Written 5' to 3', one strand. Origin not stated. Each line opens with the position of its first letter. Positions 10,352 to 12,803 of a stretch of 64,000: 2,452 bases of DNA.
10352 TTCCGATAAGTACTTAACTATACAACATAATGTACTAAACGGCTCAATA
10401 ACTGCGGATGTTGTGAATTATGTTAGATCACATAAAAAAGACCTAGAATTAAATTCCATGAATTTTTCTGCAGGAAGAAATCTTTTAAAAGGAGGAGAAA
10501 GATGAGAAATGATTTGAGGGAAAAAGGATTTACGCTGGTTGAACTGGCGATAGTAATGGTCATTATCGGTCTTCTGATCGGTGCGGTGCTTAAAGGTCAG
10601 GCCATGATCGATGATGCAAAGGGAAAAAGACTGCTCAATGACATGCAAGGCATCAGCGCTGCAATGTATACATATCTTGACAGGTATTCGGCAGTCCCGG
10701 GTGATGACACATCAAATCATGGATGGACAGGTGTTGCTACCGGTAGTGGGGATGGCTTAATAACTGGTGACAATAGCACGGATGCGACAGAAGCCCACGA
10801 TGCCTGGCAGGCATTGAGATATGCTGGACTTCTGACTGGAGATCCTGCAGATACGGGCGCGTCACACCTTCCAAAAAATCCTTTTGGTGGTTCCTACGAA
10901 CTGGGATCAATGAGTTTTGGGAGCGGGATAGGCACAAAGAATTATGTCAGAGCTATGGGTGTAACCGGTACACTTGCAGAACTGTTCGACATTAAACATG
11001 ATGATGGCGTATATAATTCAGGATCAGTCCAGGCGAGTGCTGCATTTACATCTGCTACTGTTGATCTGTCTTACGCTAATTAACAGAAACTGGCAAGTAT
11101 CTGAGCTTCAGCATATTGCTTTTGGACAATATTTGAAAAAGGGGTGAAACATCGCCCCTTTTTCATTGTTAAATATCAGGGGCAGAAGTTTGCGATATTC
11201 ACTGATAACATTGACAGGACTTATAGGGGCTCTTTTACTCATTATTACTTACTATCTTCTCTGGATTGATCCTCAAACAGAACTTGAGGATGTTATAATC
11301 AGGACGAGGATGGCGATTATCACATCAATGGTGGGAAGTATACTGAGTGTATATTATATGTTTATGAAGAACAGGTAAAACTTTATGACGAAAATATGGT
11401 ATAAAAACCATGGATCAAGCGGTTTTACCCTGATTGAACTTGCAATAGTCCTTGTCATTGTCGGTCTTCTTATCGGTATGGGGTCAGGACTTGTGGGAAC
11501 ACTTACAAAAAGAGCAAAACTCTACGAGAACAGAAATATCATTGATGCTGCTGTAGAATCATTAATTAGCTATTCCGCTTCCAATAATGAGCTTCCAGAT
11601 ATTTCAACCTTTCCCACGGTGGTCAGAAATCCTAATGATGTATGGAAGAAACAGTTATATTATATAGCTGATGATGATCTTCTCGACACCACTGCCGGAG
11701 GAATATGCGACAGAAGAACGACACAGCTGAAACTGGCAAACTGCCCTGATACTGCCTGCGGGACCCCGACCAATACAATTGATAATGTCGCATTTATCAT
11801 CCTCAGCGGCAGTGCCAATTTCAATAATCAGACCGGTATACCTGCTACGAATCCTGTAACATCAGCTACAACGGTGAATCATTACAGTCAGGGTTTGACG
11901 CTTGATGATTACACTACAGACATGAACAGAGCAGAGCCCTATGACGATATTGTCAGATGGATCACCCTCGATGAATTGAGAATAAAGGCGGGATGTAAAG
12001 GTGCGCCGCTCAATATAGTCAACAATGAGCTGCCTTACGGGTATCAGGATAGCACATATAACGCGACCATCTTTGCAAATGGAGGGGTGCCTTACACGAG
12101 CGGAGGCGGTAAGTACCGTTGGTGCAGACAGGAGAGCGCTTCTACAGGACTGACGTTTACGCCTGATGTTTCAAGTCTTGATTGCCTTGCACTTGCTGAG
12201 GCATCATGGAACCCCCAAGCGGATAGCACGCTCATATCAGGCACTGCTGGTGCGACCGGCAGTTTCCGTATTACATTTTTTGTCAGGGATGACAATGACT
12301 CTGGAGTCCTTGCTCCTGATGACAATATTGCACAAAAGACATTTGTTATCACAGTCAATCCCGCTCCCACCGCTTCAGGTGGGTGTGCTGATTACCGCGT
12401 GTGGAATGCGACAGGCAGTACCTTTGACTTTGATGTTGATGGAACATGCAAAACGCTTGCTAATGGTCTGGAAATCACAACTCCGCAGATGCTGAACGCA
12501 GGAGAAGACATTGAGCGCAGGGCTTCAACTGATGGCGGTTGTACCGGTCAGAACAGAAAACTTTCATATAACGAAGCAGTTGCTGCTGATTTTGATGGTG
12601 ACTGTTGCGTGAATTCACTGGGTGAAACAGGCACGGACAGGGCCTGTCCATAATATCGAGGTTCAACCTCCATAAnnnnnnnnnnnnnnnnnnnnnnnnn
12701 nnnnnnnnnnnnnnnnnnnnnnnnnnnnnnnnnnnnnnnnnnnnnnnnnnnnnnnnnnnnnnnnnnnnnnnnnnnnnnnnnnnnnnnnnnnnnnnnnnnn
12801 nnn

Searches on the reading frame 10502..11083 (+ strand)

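Call 64: search_protein_families(library=pfam, proteins=[window:10502-11083:+], max_evalue=0.001)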
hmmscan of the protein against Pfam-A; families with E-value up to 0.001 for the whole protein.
window:10502-11083:+ (193 aa): 1 family
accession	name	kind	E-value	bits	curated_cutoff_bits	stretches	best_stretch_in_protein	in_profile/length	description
PF07963.17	N_methyl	-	6.4e-08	32.3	21.2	1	6-30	3-27/27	Prokaryotic N-terminal methylation motif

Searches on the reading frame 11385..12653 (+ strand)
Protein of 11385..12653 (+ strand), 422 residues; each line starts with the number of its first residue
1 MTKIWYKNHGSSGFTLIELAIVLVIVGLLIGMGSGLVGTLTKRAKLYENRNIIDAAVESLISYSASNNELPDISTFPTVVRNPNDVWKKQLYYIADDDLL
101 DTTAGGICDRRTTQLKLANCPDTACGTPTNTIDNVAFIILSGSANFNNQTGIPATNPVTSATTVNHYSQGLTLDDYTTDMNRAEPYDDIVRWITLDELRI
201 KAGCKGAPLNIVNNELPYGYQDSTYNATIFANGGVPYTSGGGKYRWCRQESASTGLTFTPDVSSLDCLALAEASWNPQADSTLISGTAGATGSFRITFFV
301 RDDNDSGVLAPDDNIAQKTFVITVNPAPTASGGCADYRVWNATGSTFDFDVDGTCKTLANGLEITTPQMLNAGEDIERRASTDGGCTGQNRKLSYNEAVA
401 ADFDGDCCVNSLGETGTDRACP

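Call 111: search_protein_families(library=pfam, proteins=[window:11385-12653:+], max_evalue=0.0001)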
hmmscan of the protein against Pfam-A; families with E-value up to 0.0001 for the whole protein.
window:11385-12653:+ (422 aa): 1 family
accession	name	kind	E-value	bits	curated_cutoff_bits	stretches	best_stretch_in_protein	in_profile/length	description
PF07963.17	N_methyl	-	3.3e-06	26.9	21.2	1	10-32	3-25/27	Prokaryotic N-terminal methylation motif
